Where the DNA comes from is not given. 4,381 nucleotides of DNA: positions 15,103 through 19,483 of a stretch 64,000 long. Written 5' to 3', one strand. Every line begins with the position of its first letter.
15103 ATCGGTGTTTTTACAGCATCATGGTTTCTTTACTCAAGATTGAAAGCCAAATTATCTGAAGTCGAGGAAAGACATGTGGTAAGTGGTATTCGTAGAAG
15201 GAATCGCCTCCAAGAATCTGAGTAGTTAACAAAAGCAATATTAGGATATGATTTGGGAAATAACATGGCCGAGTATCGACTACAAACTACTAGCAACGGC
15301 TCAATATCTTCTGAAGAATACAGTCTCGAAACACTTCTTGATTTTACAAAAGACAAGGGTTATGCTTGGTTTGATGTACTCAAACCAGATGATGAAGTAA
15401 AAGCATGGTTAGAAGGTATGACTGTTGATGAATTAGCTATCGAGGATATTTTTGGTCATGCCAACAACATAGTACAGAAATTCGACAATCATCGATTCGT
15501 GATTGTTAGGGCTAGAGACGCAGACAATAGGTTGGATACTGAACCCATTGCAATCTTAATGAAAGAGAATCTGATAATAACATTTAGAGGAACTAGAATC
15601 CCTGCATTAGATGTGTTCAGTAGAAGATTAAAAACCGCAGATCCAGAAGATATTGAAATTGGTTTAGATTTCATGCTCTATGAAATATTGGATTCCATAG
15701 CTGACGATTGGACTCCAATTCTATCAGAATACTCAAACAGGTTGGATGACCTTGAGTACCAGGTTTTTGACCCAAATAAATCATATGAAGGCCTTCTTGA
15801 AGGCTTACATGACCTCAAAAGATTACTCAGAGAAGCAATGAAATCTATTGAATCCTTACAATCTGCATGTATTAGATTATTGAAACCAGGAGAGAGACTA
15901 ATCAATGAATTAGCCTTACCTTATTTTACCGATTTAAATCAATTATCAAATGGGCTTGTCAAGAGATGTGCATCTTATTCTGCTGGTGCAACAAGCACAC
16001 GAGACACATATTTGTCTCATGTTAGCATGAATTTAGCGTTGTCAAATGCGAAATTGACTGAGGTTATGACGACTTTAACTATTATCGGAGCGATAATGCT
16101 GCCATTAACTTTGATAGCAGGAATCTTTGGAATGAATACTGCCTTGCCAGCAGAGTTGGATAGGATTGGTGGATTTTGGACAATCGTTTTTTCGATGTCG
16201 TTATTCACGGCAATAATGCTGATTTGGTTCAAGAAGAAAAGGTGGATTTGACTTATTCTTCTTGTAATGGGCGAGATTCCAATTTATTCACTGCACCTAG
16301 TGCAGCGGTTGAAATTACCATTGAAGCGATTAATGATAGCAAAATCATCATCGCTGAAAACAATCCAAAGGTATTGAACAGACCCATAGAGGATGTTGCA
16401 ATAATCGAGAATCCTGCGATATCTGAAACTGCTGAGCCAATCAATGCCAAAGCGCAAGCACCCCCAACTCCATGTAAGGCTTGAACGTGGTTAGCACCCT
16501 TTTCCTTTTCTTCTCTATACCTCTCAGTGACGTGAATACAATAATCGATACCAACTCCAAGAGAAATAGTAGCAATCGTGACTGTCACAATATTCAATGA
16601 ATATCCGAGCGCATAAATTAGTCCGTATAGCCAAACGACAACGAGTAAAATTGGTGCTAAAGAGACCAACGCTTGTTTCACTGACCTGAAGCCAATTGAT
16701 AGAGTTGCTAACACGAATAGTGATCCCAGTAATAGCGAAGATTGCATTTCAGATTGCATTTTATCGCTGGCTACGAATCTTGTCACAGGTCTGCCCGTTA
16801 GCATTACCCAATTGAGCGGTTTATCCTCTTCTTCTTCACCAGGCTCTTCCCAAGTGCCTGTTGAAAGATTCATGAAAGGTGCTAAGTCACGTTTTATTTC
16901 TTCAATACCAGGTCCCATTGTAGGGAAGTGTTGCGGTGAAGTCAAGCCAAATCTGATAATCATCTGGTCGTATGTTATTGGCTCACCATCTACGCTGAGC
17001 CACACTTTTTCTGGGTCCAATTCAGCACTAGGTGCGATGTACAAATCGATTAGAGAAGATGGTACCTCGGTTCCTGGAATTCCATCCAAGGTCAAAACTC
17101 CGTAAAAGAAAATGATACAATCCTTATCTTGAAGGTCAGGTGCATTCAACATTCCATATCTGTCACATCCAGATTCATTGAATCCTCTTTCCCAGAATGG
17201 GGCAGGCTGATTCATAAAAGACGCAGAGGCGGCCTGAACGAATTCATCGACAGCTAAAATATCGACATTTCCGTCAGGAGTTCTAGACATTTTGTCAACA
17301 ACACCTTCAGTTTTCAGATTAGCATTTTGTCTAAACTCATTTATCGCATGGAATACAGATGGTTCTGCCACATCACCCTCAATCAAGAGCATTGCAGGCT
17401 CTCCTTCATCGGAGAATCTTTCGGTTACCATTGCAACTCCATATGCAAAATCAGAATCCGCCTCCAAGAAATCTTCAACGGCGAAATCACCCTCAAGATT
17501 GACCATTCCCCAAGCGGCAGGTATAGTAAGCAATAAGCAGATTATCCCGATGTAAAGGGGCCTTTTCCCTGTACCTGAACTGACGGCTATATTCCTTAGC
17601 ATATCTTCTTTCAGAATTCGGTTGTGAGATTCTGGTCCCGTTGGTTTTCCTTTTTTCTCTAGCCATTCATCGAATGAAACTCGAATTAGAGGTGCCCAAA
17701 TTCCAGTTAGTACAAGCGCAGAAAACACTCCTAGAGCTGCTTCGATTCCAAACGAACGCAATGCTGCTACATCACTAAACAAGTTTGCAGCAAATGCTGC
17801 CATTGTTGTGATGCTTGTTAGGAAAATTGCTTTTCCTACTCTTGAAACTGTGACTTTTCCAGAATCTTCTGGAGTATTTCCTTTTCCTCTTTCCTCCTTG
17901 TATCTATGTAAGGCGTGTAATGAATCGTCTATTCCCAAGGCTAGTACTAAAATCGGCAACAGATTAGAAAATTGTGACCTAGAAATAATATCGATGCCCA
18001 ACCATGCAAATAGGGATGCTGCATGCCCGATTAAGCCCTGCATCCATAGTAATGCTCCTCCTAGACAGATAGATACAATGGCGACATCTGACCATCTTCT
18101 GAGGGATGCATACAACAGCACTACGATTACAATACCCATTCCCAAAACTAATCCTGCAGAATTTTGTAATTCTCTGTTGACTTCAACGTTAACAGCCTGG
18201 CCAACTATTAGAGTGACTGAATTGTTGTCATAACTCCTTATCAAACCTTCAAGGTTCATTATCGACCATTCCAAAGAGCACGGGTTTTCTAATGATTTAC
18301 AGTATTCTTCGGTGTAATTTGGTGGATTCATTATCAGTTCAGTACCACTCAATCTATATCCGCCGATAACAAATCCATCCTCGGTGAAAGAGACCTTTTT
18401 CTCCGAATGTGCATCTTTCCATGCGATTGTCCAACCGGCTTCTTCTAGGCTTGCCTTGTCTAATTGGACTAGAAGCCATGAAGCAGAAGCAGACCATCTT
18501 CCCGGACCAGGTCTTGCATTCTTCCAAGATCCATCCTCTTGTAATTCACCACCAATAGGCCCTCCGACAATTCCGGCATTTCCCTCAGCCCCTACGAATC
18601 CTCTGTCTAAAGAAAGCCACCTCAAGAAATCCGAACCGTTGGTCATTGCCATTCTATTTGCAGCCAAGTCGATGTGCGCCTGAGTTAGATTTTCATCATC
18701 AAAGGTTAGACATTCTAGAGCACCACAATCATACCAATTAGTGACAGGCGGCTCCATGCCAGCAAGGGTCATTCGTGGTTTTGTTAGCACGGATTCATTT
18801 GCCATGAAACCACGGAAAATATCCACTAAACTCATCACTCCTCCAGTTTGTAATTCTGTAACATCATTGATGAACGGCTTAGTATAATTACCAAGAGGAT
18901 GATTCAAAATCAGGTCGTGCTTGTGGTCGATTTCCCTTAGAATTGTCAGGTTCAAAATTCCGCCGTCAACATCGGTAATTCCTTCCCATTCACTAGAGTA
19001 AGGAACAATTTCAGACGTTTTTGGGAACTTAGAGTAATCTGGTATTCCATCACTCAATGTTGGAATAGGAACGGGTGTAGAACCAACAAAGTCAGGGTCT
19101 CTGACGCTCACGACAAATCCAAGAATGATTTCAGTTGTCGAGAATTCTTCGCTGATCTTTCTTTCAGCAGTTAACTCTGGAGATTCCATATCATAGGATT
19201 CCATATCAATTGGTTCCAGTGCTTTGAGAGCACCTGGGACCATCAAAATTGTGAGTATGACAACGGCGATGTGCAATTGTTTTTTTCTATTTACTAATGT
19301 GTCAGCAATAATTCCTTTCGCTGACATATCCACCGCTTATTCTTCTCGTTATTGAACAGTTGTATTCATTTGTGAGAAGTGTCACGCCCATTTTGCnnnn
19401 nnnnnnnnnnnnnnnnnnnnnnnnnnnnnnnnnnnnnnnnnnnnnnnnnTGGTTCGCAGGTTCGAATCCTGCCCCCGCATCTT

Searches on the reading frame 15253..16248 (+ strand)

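Call 91: search_protein_families(library=pfam, proteins=[window:15253-16248:+], max_evalue=0.00001)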
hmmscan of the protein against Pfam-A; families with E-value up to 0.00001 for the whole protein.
window:15253-16248:+ (332 aa): 1 family
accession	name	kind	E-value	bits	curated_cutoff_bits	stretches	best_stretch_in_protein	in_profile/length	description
PF01544.23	CorA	-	1.2e-42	146.7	27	1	35-328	2-292/292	CorA-like Mg2+ transporter protein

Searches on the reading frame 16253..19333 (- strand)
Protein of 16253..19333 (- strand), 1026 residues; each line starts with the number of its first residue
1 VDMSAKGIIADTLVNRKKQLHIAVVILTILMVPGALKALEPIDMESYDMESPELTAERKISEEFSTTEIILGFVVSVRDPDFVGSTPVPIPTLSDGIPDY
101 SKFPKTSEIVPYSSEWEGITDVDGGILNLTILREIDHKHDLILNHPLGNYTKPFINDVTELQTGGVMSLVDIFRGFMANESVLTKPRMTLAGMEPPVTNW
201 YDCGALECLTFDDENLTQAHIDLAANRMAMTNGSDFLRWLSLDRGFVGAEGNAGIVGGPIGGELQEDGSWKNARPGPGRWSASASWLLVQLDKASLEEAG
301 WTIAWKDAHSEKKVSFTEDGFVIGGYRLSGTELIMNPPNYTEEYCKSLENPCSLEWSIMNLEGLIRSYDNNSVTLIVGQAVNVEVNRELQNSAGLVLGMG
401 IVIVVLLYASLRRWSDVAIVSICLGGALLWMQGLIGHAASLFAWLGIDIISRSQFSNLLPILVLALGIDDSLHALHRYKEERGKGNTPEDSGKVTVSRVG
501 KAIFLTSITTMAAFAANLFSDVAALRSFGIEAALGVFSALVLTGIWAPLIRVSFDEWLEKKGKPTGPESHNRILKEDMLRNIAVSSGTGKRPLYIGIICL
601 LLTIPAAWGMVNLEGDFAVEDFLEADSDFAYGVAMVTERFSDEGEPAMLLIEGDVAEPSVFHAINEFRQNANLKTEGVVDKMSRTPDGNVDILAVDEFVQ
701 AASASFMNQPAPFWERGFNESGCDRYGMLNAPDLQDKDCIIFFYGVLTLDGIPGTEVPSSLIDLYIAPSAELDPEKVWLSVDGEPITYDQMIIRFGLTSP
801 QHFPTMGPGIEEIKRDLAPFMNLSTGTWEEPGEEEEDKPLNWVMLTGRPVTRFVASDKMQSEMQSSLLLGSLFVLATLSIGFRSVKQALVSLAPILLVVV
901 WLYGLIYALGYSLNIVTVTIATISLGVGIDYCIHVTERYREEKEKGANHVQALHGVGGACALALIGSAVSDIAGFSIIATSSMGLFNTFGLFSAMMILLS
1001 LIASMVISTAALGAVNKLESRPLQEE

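Call 91: search_protein_families(library=pfam, proteins=[window:16253-19333:-], max_evalue=0.00001)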
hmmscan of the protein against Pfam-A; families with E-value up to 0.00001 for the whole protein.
window:16253-19333:- (1026 aa): 3 families
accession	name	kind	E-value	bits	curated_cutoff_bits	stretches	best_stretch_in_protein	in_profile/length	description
PF03176.21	MMPL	-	1.1e-21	77.6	20.5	2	380-552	132-300/333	MMPL family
PF12349.14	Sterol-sensing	-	1.2e-15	58.1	22.3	1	435-542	20-124/153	Sterol-sensing domain of SREBP cleavage-activation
PF02460.24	Patched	-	1.1e-12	48.3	23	1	434-541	41-144/156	Patched SSD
